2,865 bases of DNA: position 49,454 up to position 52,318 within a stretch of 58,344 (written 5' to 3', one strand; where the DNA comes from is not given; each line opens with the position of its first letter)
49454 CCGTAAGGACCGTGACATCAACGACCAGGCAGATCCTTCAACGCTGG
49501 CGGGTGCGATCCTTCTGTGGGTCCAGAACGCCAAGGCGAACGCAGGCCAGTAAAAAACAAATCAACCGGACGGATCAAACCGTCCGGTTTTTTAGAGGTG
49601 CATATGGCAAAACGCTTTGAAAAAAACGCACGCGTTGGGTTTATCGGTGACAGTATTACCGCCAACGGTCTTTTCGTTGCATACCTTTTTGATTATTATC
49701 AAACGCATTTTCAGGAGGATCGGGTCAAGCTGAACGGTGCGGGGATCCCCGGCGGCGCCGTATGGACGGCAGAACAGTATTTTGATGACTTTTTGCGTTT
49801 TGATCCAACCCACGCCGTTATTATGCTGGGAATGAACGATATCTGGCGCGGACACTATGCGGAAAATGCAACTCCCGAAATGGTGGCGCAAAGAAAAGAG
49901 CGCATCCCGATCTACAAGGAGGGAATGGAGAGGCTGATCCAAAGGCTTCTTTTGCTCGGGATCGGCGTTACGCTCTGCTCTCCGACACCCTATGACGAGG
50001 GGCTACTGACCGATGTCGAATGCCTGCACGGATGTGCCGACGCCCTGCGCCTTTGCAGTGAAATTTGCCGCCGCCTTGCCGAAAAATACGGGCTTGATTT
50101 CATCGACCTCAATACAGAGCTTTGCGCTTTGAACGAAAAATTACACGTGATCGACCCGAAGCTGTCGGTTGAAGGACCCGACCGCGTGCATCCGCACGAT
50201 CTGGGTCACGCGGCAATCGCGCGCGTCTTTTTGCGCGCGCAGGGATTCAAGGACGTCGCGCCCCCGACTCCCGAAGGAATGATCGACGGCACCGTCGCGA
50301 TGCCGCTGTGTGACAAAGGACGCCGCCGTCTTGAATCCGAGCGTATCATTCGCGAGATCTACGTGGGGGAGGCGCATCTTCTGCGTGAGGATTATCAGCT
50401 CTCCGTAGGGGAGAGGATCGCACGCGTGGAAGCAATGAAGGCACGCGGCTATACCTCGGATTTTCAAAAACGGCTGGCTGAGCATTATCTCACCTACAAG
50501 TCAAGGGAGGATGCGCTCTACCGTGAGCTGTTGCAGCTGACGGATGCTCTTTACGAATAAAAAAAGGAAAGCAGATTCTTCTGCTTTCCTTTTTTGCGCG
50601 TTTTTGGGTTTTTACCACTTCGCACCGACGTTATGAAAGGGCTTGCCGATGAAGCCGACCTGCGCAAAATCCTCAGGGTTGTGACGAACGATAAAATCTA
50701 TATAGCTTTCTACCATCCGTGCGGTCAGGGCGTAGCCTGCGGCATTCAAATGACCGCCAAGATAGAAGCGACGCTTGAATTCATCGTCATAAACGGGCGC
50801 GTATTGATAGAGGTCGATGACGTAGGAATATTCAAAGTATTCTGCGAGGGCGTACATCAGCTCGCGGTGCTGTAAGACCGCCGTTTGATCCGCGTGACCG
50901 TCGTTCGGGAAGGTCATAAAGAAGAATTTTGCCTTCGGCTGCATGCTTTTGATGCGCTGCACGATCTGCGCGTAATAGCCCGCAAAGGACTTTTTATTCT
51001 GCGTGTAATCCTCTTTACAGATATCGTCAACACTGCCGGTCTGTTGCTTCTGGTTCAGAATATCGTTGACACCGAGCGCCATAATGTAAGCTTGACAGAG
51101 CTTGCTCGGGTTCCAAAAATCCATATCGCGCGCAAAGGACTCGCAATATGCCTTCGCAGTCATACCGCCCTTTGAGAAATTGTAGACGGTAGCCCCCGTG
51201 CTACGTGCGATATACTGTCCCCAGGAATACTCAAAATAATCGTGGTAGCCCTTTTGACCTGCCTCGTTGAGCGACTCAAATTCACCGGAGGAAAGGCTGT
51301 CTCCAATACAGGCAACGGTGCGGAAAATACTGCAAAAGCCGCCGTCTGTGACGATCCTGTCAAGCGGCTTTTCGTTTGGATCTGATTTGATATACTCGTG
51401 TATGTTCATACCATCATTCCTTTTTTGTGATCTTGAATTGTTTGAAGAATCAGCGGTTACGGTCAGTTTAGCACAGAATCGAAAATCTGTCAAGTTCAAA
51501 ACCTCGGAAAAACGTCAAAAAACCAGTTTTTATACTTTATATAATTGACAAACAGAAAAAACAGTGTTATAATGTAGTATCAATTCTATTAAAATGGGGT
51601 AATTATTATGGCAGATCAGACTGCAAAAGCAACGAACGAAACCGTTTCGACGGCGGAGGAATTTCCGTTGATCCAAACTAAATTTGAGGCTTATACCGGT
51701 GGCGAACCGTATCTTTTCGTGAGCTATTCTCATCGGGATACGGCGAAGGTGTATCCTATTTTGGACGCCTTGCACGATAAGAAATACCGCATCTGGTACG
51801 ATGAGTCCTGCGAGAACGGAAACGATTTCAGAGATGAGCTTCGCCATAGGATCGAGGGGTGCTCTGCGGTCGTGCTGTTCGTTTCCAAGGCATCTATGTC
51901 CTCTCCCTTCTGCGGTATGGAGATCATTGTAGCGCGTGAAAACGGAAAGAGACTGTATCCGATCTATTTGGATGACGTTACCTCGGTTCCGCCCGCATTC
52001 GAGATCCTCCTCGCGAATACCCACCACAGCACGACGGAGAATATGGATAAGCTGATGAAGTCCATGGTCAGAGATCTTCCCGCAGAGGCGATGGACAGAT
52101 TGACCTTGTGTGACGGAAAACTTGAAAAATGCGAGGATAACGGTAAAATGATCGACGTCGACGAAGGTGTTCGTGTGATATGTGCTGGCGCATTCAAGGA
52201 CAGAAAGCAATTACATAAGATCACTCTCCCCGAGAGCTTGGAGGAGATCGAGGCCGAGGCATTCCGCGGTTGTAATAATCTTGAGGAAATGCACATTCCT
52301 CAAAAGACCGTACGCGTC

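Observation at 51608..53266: Soluble TIR-LRR fusion: a TIR (NADase-type) head joined directly to 13 BspA-type leucine-rich repeats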

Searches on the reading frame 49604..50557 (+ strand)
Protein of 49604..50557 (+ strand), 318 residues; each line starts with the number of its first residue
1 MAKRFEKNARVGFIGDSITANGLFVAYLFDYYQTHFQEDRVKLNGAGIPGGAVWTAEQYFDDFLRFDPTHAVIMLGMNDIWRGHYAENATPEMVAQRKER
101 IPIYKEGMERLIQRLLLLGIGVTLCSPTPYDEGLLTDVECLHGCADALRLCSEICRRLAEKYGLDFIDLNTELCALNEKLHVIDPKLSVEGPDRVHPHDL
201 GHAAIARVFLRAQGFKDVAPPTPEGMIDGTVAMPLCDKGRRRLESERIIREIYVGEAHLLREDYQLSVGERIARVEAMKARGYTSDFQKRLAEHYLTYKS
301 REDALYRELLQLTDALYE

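Call 10: search_protein_families(library=pfam, proteins=[window:49604-50557:+], max_evalue=0.001)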
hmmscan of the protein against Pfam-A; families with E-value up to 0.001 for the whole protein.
window:49604-50557:+ (318 aa): 2 families
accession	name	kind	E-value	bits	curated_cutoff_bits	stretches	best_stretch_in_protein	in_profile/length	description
PF13472.12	Lipase_GDSL_2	-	4.1e-18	66.9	32.9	1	13-204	1-178/178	GDSL-like Lipase/Acylhydrolase family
PF00657.28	Lipase_GDSL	-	8.1e-11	42.9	23.6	1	12-207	2-206/208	GDSL-like Lipase/Acylhydrolase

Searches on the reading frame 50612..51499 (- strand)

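Call 10: search_protein_families(library=pfam, proteins=[window:50612-51499:-], max_evalue=0.001)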
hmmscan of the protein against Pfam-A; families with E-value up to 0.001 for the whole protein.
window:50612-51499:- (295 aa): 2 families
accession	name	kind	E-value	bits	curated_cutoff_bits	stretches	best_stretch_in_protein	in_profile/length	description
PF13472.12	Lipase_GDSL_2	-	8.7e-15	56.1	32.9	1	64-258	1-178/178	GDSL-like Lipase/Acylhydrolase family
PF00657.28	Lipase_GDSL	-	1.4e-08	35.6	23.6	1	62-260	1-205/208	GDSL-like Lipase/Acylhydrolase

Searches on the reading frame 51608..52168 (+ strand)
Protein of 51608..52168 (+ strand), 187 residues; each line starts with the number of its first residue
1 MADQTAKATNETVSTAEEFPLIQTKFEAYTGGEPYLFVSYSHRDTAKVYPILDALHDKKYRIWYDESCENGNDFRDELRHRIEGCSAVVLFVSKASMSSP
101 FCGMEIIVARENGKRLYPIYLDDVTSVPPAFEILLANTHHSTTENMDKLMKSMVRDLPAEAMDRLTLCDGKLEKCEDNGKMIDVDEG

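Call 8: search_solved_structures(query=window:51608-52168:+, max_evalue=10, show_alignments=5)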
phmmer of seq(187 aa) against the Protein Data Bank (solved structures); distinct sequences matched with E-value up to 10: 7.
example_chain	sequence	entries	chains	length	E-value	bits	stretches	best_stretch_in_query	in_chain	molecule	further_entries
7uxr_A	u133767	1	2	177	0.0096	19.1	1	34-145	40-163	TIR domain protein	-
8g83_A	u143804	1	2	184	0.24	14.6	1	33-120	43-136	NAD(+) hydrolase AbTIR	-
7uwg_A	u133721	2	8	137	0.24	14.5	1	33-120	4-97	Molecular chaperone Tir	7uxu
3jrn_A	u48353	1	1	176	0.47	13.6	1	36-112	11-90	AT1G72930 protein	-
5teb_A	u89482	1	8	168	0.85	12.8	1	38-111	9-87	Recognition of Peronospora parasitica 1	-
7xoz_B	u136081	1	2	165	0.99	12.6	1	36-107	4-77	ADP-ribosyl cyclase/cyclic ADP-ribose hydrolase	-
7xoz_A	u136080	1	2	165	1.4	12.1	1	39-107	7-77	ADP-ribosyl cyclase/cyclic ADP-ribose hydrolase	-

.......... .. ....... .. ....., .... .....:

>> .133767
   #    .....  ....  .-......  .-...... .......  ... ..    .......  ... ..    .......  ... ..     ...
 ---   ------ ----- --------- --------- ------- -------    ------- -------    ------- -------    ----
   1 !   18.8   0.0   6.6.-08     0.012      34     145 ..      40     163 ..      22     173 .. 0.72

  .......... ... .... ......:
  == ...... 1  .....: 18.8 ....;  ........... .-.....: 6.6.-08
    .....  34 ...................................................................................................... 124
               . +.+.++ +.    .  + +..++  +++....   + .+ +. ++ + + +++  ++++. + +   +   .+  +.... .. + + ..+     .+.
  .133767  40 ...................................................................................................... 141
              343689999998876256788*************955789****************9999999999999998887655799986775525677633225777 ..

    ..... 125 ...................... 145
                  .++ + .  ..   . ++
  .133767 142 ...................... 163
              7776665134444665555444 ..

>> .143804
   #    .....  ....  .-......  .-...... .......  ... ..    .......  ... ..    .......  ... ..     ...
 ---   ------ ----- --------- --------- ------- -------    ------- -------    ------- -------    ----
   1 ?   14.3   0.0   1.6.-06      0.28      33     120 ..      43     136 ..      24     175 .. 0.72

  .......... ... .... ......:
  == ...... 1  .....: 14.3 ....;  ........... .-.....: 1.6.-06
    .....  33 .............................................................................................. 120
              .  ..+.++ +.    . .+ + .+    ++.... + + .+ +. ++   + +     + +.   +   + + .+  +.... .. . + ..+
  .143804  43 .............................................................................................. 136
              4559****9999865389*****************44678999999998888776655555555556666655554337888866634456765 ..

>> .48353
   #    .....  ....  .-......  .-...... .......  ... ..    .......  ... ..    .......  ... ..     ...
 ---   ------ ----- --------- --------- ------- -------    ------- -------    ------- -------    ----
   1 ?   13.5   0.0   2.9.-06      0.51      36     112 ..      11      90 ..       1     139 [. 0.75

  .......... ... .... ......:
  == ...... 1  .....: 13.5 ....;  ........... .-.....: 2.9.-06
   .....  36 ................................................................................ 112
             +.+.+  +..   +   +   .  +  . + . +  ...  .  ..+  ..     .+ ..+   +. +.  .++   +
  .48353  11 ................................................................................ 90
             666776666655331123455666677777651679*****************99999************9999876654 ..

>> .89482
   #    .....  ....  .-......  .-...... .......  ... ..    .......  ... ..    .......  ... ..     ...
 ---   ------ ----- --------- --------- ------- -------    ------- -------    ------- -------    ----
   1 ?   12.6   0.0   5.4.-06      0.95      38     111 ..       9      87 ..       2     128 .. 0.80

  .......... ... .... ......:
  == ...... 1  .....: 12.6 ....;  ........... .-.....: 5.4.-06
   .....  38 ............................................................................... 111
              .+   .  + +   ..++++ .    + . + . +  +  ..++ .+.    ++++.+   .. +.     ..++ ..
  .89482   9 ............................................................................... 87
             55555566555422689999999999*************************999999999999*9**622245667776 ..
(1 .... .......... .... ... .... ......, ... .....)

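Call 19: find_homologous_proteins(query=window:51608-52144:+, max_evalue=0.001)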
Query seq(179 aa) (179 aa): 56 proteins with E <= 0.001 among 104 candidates.
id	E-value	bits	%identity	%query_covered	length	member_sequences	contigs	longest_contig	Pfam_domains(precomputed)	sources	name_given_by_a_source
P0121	1.8e-111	388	95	100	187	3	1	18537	PF13676.12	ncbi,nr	ncbi:MAG: toll/interleukin-1 receptor domain-containing protein, partial [Clostridia bacterium]|nr:t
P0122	2.0e-99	349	88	100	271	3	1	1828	PF13306.13,PF13676.12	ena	-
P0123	9.7e-94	330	83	97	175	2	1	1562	PF13676.12,PF08937.17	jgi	-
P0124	6.1e-86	305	78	100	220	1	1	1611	PF13306.13,PF13676.12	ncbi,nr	ncbi:MAG: TIR domain-containing protein, partial [Clostridia bacterium]|nr:TIR domain-containing pro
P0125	2.8e-83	296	76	97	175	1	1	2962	PF13676.12,PF08937.17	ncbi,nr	ncbi:MAG: toll/interleukin-1 receptor domain-containing protein, partial [Oscillospiraceae bacterium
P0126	8.7e-83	294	82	88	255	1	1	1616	PF13306.13,PF13676.12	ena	-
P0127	1.9e-79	284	72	100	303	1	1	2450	PF13306.13,PF13676.12,PF13855.13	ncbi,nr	ncbi:MAG: leucine-rich repeat protein, partial [Clostridia bacterium]|nr:leucine-rich repeat protein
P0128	3.8e-77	276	74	91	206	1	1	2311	PF13676.12,PF08937.17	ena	-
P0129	2.4e-76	273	76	88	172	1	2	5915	PF13676.12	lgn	-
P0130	1.2e-75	271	74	93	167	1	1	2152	PF13676.12,PF08937.17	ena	-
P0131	1.8e-74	267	71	97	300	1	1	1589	PF02518.32,PF13676.12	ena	-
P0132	9.2e-73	262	68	97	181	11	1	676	PF13676.12,PF08937.17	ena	-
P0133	1.1e-71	258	75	88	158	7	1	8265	PF13676.12,PF08937.17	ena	-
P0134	1.0e-69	252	75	83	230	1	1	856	PF13676.12,PF08937.17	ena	-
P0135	9.3e-66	239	75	79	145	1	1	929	PF13676.12,PF08937.17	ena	-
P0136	1.0e-65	239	70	84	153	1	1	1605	PF13676.12,PF08937.17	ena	-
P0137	2.5e-65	238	76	81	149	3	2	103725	PF13676.12,PF08937.17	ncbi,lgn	-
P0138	5.0e-65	237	73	79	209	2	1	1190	PF13676.12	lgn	-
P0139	7.9e-65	236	73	79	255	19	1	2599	PF13306.13,PF13676.12,PF13855.13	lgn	-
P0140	8.9e-65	236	75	76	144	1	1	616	PF13676.12,PF08937.17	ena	-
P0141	1.1e-62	229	80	74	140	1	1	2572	PF13676.12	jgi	jgi:hypothetical protein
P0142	6.9e-62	226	77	77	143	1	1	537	PF13676.12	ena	-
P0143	6.1e-60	220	70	81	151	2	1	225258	PF13676.12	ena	-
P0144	1.1e-59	219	71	76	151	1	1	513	PF13676.12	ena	-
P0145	1.6e-58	215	62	84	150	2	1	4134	PF13676.12,PF08937.17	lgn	-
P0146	2.0e-57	212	74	72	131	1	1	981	PF13676.12,PF08937.17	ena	-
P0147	1.1e-55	206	83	60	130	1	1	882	PF13676.12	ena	-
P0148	7.0e-55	204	68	77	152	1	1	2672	PF13676.12,PF08937.17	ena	-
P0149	9.3e-53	197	69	72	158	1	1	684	PF13676.12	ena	-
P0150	1.0e-52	197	86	58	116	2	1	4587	PF01582.26,PF13676.12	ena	-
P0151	1.1e-52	197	75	65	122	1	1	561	PF13676.12,PF08937.17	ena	-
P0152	2.1e-50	189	76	65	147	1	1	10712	PF13676.12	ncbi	-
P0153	5.8e-50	188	80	56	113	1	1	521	PF13676.12,PF08937.17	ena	-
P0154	1.6e-49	186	73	65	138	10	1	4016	PF13676.12,PF08937.17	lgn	-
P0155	1.0e-47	180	82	56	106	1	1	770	PF13676.12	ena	-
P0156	2.6e-47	179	75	60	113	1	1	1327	PF13676.12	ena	-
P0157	4.1e-44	169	77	55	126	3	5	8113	PF13676.12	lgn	-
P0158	1.4e-43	167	72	59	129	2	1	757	PF13676.12,PF08937.17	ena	-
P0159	3.7e-42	162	72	59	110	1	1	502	PF13676.12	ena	-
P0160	3.8e-42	162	67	63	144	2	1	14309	PF13676.12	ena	-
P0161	1.3e-41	160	72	58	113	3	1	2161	PF13676.12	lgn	-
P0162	4.9e-39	152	81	42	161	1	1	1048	PF13676.12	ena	-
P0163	3.6e-38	149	69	58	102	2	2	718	PF13676.12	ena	-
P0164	8.6e-38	148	79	47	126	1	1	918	PF13676.12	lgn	-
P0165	3.2e-34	136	75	45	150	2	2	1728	PF13676.12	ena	-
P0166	1.1e-33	135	75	45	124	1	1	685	PF13676.12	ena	-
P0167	1.0e-31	128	80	41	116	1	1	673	PF13676.12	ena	-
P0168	1.5e-30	124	74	42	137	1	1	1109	PF13676.12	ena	-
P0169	7.7e-30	122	69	44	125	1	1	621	PF13676.12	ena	-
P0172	2.5e-24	104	68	41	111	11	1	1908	PF13676.12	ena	-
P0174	4.5e-18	84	35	75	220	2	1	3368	PF13676.12,PF08937.17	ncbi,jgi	jgi:hypothetical protein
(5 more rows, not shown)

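Call 41: predict_structure(alignment_id=A2)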
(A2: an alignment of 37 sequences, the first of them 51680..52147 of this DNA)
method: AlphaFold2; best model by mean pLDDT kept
length: 156 residues; sequences in the alignment: 37
mean_pLDDT: 84.0   pTM: 0.81
mean pLDDT of the five models: 84.0, 83.7, 82.8, 80.2, 78.1
residues with pLDDT >= 90: 80; 70-90: 51; 50-70: 21; < 50: 4
segments of 3 or more residues with pLDDT < 50: 153-156
pLDDT, mean of each block of 10 residues (from residue 1): 83 93 93 92 68 91 94 89 93 88 81 78 91 87 62 46
secondary structure, 60 per line:
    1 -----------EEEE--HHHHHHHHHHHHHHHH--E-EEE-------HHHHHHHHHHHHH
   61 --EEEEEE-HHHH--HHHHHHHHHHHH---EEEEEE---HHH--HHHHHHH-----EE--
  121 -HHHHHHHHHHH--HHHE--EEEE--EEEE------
elements in order: E12-15 H18-33 E38-40 H48-60 E63-68 H70-73 H76-87 E91-96 H105-111 H122-132 E141-144 E147-150

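Call 44: fold_search(model_id=the predicted structure, library=pdb)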
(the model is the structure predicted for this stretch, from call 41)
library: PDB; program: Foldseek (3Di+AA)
matches with E <= 10: 1587; with E <= 0.001: 94
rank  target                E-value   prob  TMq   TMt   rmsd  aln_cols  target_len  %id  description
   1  9ugj_B                5.6e-07  1.00  0.59  0.66   4.3       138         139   21  Structure of SARM1 bound to SIR3-ADPR (released 2026-02-18)
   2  7anw_A                8.3e-07  1.00  0.64  0.17   5.8       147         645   19  hSARM1 NAD+ complex (released 2020-11-11)
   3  7qg0_A                1.2e-06  1.00  0.65  0.18   4.9       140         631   16  Inhibitor-induced hSARM1 duplex (released 2022-12-21)
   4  9ugj_F                2.2e-06  1.00  0.58  0.64   4.5       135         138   18  Structure of SARM1 bound to SIR3-ADPR (released 2026-02-18)
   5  6o0u_A                2.4e-06  1.00  0.58  0.64   4.3       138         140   20  Crystal structure of the TIR domain H685A mutant from human SARM1 (released 2019-09-04)
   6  9mw2_A                2.9e-06  1.00  0.63  0.73   3.6       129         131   21  Structure of SARM1 TIR domain bound to G6831 (released 2026-02-04)
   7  6zfx_A                3.1e-06  1.00  0.62  0.18   4.1       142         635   20  hSARM1 GraFix-ed (released 2020-11-18)
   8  7djt_A                4.0e-06  1.00  0.59  0.17   4.2       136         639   20  Human SARM1 inhibitory state bounded with inhibitor dHNN (released 2021-05-19)
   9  6o0q_A                5.2e-06  1.00  0.61  0.67   4.1       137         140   20  Crystal structure of the TIR domain from human SARM1 in complex with ribose (released 2019-09-04)
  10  9mw2_B                5.5e-06  1.00  0.60  0.67   4.3       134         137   21  Structure of SARM1 TIR domain bound to G6831 (released 2026-02-04)
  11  9mw1_B                6.3e-06  1.00  0.62  0.69   3.8       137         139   19  Structure of SARM1 TIR domain bound to G8758 (released 2026-02-04)
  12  6o0v_C                6.7e-06  1.00  0.61  0.67   3.8       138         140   17  Crystal structure of the TIR domain G601P mutant from human SARM1, crystal form 2 (released 2019-09-04)
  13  8d0g_B                9.9e-06  1.00  0.60  0.66   4.1       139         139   19  Human SARM1 TIR domain bound to NB-3-ADPRP (released 2022-09-21)
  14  6o0v_A                9.9e-06  1.00  0.61  0.66   4.2       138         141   19  Crystal structure of the TIR domain G601P mutant from human SARM1, crystal form 2 (released 2019-09-04)
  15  4c6r_A                9.9e-06  1.00  0.51  0.49  11.0       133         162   18  Crystal structure of the TIR domain from the Arabidopsis Thaliana disease resistance protein RPS4 (released 2014-05-28)
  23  7uxu_A                2.8e-05  1.00  0.64  0.74   3.5       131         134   21  CryoEM structure of the TIR domain from AbTir in complex with 3AD (released 2022-09-07)
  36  7uxr_A                6.6e-05  1.00  0.52  0.57   5.2       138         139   17  Crystal structure of the BtTir TIR domain (released 2022-09-07)
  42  5teb_A                8.1e-05  1.00  0.53  0.50  11.8       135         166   21  Crystal Structure of the TIR domain from the Arabidopsis Thaliana disease resistance protein RPP1 (released 2017-02-01)
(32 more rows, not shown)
